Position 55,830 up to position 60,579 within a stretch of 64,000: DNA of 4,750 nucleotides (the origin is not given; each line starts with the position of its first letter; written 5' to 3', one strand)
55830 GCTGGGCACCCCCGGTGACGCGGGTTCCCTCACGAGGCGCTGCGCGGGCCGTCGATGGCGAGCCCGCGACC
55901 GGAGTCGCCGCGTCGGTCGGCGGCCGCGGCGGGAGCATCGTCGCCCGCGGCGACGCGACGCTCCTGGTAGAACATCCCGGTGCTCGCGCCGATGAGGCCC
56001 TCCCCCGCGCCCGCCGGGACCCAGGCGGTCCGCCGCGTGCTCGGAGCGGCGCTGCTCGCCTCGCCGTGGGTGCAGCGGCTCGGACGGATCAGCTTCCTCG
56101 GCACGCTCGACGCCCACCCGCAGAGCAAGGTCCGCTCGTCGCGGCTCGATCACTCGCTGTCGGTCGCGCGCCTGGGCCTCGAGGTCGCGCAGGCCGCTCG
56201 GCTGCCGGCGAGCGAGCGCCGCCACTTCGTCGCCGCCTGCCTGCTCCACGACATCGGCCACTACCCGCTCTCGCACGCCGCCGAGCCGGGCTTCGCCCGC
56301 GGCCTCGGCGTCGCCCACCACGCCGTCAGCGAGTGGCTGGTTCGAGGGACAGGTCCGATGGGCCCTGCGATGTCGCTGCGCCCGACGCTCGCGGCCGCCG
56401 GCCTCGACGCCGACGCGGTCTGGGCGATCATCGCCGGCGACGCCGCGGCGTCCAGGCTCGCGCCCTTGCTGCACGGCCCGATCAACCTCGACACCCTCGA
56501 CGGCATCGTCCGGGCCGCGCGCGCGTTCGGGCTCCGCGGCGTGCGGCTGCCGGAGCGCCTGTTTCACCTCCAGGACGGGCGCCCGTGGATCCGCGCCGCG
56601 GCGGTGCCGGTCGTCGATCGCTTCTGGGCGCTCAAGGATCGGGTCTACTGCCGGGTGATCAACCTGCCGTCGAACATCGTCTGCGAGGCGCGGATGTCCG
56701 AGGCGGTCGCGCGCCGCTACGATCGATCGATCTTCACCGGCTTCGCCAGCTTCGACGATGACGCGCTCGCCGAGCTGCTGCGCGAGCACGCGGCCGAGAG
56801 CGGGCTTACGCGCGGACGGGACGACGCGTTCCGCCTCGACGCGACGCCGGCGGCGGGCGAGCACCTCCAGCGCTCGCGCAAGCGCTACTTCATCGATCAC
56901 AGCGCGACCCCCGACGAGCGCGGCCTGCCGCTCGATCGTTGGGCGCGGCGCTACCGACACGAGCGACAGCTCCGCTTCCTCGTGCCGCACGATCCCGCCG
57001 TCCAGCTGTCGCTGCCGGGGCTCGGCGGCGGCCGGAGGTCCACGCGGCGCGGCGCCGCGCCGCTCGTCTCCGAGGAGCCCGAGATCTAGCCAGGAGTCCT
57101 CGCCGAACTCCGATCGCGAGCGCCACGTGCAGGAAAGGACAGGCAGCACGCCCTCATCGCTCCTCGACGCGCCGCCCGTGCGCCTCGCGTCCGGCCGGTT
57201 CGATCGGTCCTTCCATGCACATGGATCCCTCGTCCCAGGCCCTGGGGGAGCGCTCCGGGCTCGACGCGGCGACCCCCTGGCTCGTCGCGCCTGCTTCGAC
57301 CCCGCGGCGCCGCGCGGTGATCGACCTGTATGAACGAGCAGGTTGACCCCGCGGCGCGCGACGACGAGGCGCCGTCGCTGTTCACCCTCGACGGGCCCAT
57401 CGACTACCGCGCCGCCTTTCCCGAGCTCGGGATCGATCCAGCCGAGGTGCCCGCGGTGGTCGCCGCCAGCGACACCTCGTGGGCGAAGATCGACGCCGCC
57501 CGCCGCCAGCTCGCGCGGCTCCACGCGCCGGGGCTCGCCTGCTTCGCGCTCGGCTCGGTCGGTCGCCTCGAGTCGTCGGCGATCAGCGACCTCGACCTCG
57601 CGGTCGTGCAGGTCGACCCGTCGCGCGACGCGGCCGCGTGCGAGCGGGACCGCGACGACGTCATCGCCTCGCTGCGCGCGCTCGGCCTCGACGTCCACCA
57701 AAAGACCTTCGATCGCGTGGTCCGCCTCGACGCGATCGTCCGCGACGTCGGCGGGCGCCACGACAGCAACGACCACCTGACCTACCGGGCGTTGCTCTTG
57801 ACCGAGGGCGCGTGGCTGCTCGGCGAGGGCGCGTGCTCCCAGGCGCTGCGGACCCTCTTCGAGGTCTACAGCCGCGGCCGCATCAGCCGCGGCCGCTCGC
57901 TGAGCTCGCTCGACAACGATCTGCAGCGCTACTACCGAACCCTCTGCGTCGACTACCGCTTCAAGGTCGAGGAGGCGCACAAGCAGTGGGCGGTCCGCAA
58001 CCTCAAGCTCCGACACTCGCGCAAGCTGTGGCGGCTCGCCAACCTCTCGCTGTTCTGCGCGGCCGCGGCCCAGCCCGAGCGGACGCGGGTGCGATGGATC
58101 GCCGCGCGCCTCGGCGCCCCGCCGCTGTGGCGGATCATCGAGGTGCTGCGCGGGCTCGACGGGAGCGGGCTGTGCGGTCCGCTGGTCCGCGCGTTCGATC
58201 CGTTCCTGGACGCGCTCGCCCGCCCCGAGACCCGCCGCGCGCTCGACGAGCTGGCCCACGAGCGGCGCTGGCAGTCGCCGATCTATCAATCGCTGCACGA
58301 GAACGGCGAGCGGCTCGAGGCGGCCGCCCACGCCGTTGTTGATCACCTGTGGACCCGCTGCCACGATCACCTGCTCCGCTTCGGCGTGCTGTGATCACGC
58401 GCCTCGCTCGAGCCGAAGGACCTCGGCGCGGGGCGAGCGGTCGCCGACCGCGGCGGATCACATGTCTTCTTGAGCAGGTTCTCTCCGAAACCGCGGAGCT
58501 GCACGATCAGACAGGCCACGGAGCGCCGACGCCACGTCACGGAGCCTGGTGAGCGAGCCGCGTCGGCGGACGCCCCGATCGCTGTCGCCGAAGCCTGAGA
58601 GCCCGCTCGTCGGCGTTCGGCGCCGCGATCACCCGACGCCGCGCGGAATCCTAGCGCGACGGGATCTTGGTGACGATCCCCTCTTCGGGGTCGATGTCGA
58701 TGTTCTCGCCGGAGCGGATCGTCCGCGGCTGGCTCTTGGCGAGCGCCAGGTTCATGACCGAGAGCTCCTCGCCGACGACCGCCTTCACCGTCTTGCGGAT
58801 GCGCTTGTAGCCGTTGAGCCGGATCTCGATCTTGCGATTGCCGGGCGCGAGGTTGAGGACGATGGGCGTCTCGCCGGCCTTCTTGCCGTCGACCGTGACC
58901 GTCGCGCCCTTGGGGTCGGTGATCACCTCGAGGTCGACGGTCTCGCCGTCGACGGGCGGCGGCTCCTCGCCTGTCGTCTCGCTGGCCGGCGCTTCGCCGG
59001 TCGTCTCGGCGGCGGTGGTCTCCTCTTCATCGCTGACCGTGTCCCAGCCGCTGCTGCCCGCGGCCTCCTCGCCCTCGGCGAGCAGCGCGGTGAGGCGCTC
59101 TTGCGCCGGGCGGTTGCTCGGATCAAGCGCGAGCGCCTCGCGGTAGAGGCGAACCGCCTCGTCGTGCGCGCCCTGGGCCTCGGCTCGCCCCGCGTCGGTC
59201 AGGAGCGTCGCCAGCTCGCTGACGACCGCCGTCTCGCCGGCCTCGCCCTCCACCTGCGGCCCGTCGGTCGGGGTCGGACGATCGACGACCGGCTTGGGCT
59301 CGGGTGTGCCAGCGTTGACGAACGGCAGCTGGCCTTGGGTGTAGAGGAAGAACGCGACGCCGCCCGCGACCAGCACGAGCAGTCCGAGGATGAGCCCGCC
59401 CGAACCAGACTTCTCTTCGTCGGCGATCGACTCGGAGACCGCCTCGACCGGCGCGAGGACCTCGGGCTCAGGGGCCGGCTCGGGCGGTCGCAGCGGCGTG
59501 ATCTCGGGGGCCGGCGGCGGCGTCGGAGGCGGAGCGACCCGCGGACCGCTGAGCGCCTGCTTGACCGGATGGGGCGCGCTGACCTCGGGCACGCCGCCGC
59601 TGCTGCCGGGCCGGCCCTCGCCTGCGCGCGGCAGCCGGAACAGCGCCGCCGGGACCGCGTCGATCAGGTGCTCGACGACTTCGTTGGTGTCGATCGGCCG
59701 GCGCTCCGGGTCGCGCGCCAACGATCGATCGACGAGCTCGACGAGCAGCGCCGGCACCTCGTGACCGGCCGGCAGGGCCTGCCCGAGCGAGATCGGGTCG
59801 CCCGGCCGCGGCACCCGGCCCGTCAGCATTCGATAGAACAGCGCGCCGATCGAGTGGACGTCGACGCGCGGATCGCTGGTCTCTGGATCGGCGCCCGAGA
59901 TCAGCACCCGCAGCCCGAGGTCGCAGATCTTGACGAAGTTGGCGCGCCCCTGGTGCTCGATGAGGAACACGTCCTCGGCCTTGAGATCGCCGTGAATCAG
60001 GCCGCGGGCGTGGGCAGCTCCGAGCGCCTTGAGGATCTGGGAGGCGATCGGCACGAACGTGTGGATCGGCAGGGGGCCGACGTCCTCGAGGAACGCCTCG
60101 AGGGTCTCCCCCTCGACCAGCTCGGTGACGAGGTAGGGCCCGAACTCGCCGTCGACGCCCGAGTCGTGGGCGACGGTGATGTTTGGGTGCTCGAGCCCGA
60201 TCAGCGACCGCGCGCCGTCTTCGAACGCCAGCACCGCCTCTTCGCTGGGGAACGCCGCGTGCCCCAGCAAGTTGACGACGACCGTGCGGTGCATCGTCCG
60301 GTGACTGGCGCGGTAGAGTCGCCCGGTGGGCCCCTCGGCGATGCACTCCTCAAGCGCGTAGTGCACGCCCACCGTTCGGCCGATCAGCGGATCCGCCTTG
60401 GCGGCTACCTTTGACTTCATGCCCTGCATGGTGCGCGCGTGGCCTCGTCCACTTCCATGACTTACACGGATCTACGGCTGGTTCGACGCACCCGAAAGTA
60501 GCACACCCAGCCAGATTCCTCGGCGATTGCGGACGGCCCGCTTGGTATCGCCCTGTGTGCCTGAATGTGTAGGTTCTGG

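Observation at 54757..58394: EVE to CYTH operon divergent from an HD phosphohydrolase plus a GlnD-like nucleotidyltransferase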

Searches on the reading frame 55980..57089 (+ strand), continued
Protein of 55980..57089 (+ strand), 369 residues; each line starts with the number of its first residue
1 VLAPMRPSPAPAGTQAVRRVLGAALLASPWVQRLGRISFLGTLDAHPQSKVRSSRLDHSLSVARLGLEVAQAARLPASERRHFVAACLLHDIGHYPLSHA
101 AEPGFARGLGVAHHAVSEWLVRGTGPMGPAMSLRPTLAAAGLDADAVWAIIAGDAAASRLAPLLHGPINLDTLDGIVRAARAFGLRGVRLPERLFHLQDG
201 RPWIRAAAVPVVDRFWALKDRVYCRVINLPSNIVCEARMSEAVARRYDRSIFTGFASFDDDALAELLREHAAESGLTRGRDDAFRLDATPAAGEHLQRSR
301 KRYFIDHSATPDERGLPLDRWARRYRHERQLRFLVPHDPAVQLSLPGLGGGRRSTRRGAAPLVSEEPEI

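Call 106: search_solved_structures(query=A2, max_evalue=0.00001, show_alignments=4)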
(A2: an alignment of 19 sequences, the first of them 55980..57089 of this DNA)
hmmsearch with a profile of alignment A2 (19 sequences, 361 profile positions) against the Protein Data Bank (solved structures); distinct sequences matched with E-value up to 0.00001: 5.
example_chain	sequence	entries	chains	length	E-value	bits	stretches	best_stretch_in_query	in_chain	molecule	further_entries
2q14_A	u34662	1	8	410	2.4e-10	43.3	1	17-168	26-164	Phosphohydrolase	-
2hek_A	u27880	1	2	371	5.2e-10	42.1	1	15-252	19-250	Hypothetical protein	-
2o6i_A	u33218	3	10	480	4.6e-09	39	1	9-176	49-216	HD domain protein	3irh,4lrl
9mr6_A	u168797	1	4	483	2.7e-06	29.9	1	18-95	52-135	HD domain-containing protein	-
9vwa_A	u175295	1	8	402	7.3e-06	28.5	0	17-95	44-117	Deoxyguanosinetriphosphate triphosphohydrolase-like protein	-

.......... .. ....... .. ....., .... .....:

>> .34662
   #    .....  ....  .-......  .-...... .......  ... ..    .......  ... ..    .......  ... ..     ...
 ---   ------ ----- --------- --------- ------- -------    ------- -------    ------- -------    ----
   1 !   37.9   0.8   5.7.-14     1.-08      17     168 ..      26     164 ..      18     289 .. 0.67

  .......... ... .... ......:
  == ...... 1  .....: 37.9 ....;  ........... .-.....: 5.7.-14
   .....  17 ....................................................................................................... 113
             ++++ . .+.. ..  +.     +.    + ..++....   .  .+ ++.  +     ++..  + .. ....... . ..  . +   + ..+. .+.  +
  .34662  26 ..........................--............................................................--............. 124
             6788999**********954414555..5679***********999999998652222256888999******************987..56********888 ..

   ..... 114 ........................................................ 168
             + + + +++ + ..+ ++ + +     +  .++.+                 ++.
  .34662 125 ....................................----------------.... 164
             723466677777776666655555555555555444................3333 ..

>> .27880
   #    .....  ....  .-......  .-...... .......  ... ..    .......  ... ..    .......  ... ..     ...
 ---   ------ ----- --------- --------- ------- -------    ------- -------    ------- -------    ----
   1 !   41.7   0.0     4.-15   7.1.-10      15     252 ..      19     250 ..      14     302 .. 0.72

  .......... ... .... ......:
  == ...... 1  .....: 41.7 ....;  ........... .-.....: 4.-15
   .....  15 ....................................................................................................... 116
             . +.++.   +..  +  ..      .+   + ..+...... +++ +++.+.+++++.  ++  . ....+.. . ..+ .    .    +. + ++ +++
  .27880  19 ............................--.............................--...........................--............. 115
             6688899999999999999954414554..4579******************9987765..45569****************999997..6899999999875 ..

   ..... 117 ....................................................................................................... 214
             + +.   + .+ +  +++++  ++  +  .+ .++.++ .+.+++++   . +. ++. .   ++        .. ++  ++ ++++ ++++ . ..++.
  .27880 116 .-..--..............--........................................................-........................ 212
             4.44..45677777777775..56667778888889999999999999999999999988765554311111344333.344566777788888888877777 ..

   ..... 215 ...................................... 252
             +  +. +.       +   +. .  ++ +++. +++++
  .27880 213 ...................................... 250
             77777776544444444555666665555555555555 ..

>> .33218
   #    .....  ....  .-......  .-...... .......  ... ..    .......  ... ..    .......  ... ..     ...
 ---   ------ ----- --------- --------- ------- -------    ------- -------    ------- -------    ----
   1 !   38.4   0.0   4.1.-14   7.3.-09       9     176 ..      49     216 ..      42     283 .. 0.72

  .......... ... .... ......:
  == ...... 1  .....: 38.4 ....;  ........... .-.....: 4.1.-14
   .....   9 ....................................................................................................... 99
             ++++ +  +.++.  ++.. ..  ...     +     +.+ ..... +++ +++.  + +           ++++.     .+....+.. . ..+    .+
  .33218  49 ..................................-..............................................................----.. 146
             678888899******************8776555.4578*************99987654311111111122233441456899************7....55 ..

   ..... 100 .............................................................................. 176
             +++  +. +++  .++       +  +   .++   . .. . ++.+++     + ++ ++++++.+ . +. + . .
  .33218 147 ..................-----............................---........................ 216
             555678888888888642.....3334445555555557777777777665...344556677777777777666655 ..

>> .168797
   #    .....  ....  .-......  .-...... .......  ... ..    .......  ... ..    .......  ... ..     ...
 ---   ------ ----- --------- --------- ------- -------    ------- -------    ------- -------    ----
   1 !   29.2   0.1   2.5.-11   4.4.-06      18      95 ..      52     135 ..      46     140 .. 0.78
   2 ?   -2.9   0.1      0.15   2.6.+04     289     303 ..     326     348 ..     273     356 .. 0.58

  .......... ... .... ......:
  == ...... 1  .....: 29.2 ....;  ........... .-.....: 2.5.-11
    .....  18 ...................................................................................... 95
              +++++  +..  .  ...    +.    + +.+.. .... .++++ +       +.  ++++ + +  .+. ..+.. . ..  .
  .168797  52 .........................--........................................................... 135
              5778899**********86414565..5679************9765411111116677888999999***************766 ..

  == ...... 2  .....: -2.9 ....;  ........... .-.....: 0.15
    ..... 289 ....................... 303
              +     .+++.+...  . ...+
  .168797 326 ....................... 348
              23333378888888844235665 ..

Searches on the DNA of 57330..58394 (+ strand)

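Call 57: search_dna_similar(query=L044:711-1706:+, collection=ecoli_genomes, mode=near, max_rows=15)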
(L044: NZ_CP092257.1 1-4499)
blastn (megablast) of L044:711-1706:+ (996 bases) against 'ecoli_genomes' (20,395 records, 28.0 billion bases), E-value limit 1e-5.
Records with a match: 1; places in all: 1; records where one place covers at least 80% of the query: 1.
Genomes with a match: 1 of 5426; with a place that covers at least 80% of the query: 1. Places per genome that has any: lowest 1, median 1, highest 1. On chromosomes: 0 places; on plasmids: 1.
Best place of each record, by identity: >=99% 1.
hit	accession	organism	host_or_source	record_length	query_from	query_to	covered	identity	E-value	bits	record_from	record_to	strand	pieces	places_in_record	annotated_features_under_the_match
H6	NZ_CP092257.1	Escherichia coli strain ISHS7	Felix catus domesticus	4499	1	996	100%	100.0%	0e+0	1840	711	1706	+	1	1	nucleotidyltransferase domain-containing protein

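Call 82: search_dna_similar(query=L044:711-1706:+, collection=ecoli_genomes, mode=distant, max_rows=20, max_evalue=0.001)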
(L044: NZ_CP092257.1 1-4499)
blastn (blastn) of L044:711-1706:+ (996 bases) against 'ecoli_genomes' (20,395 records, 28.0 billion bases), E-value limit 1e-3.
Records with a match: 1; places in all: 1; records where one place covers at least 80% of the query: 1.
Genomes with a match: 1 of 5426; with a place that covers at least 80% of the query: 1. Places per genome that has any: lowest 1, median 1, highest 1. On chromosomes: 0 places; on plasmids: 1.
Best place of each record, by identity: >=99% 1.
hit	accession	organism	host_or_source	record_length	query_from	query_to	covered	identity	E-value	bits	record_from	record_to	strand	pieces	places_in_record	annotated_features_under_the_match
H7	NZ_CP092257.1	Escherichia coli strain ISHS7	Felix catus domesticus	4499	1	996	100%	100.0%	0e+0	1797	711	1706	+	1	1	nucleotidyltransferase domain-containing protein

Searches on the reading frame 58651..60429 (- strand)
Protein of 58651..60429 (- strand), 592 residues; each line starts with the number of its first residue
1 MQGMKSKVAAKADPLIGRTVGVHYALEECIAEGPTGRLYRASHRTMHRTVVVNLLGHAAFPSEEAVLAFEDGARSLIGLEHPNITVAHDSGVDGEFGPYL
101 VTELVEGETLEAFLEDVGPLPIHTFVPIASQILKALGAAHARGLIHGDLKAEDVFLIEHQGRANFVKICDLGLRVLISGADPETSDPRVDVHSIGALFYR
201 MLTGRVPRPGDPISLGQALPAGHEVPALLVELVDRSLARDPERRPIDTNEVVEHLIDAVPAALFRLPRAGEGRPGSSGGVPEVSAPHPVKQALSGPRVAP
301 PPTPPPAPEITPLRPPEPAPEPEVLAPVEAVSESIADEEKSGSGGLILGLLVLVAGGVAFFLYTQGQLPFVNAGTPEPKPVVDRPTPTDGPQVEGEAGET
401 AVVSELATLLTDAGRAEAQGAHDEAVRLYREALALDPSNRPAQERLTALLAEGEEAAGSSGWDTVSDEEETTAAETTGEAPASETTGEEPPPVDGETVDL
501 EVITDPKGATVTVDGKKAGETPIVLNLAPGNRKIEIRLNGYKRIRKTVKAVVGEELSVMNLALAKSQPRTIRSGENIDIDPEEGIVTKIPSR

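Call 3: search_protein_families(library=pfam, proteins=[window:58651-60429:-], max_evalue=0.01)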
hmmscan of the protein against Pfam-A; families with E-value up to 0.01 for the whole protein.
window:58651-60429:- (592 aa): 10 families
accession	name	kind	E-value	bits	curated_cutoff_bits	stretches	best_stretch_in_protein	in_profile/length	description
PF00069.31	Pkinase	-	3.2e-18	66.5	31.7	1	24-177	1-148/263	Protein kinase domain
PF07714.23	PK_Tyr_Ser-Thr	-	3.4e-13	49.9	23.1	1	26-179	3-154/258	Protein tyrosine and serine/threonine kinase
PF08308.17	PEGA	-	4.9e-13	49.2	20.8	1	499-558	3-63/71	PEGA domain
PF24575.1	TPR_Slam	-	0.00075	20.3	35.2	1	410-453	51-94/104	Surface lipoprotein assembly modifier, N-terminal TPR repeats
PF13414.12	TPR_11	-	0.00089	19.3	26.8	1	418-439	6-27/42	TPR repeat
PF07719.23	TPR_2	-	0.0016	18.9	27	1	417-439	12-34/34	Tetratricopeptide repeat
PF00515.34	TPR_1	-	0.0022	18.2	27.8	1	418-439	13-34/34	Tetratricopeptide repeat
PF13428.12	TPR_14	-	0.0029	18.6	23.5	1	416-446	11-41/44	Tetratricopeptide repeat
PF13429.12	TPR_15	-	0.0031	17.4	26.2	1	409-452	149-192/280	Tetratricopeptide repeat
PF14559.12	TPR_19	-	0.0045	17.7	25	0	418-451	3-36/68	Tetratricopeptide repeat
